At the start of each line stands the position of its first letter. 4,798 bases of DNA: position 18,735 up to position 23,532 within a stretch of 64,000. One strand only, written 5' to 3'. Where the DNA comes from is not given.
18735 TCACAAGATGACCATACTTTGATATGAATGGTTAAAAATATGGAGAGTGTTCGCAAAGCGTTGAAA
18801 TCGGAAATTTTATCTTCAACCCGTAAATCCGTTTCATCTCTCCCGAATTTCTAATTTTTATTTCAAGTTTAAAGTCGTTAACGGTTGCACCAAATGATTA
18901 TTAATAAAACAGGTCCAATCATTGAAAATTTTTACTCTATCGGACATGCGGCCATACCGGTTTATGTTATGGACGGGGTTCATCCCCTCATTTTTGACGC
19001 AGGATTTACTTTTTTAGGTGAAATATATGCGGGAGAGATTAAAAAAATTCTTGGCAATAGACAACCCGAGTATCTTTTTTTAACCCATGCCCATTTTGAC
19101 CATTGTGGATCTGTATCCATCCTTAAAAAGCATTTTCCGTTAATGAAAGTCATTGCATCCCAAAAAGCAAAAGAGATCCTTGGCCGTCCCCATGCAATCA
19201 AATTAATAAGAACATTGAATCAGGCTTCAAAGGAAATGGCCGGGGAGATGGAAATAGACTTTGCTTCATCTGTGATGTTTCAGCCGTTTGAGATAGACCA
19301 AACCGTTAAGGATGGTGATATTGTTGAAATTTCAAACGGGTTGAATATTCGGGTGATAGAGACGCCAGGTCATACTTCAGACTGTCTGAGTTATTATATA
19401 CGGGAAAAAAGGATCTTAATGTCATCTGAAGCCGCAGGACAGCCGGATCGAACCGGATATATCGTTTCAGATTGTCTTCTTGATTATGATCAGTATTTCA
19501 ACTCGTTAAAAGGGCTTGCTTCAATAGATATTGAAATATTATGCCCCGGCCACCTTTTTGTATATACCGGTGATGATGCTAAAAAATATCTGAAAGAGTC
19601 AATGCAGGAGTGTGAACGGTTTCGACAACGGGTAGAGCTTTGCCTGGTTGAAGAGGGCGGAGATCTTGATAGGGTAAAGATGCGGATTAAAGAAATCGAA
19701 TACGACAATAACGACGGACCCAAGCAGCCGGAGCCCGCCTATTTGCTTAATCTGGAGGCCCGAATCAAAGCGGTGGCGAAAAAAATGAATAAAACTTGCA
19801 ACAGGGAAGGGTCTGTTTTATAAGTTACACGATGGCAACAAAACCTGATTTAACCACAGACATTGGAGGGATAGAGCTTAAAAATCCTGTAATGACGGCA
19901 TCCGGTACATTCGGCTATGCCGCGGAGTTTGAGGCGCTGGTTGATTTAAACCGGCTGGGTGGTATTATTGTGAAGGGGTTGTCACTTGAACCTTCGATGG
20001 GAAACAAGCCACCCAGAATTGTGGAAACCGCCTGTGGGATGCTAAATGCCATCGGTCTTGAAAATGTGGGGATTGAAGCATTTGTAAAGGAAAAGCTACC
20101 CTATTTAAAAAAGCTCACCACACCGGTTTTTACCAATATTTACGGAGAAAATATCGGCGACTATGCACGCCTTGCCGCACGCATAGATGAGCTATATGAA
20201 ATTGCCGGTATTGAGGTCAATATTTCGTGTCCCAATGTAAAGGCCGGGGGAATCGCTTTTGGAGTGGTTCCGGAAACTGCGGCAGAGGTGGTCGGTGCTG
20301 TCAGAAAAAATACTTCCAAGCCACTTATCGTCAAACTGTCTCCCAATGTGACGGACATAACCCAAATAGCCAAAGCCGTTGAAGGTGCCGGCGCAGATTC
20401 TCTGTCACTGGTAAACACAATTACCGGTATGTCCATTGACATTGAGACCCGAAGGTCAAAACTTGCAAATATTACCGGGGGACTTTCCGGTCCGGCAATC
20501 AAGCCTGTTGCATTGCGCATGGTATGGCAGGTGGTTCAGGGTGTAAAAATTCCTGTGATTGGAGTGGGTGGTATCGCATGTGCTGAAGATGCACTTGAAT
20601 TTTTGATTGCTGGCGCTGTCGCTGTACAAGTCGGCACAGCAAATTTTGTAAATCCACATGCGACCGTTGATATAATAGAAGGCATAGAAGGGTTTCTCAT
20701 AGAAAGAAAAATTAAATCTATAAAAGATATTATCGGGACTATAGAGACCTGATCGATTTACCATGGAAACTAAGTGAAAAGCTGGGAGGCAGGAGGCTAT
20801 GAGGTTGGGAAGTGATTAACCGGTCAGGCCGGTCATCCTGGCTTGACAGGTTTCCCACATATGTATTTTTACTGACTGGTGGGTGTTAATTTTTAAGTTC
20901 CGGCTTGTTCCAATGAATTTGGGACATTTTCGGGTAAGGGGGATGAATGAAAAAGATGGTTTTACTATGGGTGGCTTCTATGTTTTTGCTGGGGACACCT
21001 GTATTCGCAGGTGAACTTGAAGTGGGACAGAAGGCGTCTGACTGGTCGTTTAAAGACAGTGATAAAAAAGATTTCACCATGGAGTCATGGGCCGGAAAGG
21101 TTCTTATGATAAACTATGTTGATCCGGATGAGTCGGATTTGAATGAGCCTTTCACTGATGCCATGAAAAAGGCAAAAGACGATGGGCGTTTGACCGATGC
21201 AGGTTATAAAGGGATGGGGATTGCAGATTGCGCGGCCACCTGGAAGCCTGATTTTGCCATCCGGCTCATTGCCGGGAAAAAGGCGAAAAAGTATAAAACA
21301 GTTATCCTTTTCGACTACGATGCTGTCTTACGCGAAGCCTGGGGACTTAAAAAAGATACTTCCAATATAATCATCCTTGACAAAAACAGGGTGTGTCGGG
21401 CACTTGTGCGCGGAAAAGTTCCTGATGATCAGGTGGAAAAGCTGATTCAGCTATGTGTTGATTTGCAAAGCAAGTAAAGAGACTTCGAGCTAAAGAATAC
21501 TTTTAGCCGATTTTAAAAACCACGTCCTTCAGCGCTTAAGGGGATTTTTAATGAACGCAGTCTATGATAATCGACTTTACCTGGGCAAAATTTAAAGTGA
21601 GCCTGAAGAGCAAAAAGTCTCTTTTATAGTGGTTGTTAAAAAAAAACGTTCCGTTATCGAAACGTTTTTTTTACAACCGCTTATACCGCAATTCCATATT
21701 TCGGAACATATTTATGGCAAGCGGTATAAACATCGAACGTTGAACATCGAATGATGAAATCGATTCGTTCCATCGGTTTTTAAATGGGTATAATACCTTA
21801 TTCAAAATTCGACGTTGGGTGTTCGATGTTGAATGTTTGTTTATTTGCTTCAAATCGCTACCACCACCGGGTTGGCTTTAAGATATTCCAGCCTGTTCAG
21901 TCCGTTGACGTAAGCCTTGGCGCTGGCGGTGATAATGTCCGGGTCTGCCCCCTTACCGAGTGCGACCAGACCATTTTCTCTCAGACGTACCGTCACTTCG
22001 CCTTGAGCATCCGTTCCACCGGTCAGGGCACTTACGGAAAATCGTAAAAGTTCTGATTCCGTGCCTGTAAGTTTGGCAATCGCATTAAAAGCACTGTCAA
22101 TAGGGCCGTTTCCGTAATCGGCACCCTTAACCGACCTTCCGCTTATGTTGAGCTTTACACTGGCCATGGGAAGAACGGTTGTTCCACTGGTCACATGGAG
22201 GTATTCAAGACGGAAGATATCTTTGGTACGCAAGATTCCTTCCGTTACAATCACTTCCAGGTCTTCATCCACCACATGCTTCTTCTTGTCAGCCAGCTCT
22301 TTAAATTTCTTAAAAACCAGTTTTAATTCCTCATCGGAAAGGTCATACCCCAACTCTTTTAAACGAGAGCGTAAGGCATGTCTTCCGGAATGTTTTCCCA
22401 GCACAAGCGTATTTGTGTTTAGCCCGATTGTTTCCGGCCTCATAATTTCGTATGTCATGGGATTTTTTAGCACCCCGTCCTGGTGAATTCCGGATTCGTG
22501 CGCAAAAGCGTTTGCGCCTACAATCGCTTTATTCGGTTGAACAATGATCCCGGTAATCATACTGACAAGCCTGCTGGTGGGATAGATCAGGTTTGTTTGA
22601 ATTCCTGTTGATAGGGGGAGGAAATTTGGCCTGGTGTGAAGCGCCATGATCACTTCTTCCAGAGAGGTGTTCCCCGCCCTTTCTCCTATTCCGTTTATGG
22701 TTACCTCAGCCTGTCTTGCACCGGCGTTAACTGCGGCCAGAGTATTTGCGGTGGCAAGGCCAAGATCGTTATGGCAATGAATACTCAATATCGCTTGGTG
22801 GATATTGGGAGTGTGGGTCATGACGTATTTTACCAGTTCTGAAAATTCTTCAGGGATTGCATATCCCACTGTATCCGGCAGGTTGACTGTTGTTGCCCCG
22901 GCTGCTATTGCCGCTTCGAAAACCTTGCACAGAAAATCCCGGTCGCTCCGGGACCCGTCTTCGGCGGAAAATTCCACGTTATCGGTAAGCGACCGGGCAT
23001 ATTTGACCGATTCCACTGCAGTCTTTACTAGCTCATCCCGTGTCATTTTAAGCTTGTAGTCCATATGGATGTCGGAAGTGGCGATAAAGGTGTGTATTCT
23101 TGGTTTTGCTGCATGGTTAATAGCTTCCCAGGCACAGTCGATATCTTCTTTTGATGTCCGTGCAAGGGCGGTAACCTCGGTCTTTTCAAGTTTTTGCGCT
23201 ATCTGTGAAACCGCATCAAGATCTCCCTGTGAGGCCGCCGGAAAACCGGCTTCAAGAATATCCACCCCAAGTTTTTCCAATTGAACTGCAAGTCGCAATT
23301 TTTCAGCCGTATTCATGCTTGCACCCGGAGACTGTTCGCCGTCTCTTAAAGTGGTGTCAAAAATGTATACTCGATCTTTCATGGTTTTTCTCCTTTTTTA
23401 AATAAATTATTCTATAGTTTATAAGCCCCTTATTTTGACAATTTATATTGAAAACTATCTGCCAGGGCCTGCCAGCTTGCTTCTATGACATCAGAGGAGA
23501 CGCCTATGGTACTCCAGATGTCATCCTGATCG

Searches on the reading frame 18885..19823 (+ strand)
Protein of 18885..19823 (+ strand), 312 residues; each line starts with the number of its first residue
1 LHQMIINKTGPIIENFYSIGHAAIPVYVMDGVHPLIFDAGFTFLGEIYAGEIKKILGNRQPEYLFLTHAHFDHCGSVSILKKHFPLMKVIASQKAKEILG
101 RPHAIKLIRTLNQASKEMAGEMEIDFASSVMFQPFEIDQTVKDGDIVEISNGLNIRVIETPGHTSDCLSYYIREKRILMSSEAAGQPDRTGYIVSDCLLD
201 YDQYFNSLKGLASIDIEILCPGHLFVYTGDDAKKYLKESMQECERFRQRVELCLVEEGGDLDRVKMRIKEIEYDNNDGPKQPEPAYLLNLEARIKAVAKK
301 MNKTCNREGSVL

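Call 53: search_protein_families(library=pfam, proteins=[window:18885-19823:+], max_evalue=0.00001)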
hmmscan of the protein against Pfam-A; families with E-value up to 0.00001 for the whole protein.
window:18885-19823:+ (312 aa): 2 families
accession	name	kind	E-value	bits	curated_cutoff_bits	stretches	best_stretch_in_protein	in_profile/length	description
PF00753.33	Lactamase_B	-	6.8e-17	62.5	22.7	1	35-223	18-196/196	Metallo-beta-lactamase superfamily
PF12706.13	Lactamase_B_2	-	7.7e-06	26.1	27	0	36-176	4-136/200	Beta-lactamase superfamily domain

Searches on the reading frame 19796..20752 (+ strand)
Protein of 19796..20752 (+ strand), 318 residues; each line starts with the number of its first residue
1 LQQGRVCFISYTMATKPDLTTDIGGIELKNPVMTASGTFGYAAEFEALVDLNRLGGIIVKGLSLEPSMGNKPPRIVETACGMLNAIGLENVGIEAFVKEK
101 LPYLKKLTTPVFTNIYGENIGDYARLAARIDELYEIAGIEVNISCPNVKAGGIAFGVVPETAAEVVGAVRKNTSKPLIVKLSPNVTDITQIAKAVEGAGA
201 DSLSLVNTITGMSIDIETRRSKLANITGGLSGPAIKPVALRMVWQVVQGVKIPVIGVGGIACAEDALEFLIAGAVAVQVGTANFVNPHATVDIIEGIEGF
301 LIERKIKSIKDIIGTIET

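Call 53: search_protein_families(library=pfam, proteins=[window:19796-20752:+], max_evalue=0.00001)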
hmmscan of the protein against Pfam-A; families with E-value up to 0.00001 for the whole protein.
window:19796-20752:+ (318 aa): 2 families
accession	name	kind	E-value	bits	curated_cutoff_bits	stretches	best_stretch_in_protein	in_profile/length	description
PF01180.27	DHO_dh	-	3.7e-81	272.9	27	1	19-300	2-290/291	Dihydroorotate dehydrogenase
PF01207.24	Dus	-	1e-09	38.4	20.4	1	107-288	53-222/311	Dihydrouridine synthase (Dus)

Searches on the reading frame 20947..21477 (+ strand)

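Call 53: search_protein_families(library=pfam, proteins=[window:20947-21477:+], max_evalue=0.00001)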
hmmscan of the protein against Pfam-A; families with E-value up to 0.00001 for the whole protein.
window:20947-21477:+ (176 aa): 1 family
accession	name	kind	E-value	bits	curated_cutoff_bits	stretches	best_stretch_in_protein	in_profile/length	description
PF09695.16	YtfJ_HI0045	-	6.5e-08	32.9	24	1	41-170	28-157/160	Bacterial protein of unknown function (YtfJ_HI0045)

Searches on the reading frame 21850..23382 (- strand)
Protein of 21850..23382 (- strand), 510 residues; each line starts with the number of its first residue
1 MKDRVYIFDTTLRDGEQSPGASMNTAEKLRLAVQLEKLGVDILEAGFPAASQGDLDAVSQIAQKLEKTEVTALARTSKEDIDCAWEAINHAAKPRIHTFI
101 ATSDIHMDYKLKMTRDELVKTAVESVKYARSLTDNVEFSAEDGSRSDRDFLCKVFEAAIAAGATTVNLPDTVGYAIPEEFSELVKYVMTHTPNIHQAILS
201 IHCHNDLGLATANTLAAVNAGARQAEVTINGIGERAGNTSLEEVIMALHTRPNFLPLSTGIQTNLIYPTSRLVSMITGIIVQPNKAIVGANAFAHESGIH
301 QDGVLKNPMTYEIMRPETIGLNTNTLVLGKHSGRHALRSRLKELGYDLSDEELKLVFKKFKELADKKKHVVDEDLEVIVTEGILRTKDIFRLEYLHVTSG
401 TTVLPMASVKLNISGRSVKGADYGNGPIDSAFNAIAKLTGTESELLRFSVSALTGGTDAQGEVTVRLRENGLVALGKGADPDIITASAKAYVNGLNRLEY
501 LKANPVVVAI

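Call 53: search_protein_families(library=pfam, proteins=[window:21850-23382:-], max_evalue=0.00001)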
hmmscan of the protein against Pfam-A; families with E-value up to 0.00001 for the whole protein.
window:21850-23382:- (510 aa): 3 families
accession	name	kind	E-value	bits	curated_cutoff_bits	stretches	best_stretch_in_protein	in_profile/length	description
PF00682.25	HMGL-like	-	3e-95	319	29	1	4-273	1-260/260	HMGL-like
PF08502.15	LeuA_dimer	-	3.7e-36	124.4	24.9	1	370-498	2-130/131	LeuA allosteric (dimerisation) domain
PF22617.1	HCS_D2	-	3.4e-34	117.5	27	1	287-368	1-82/82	Homocitrate synthase post-HMGL domain-like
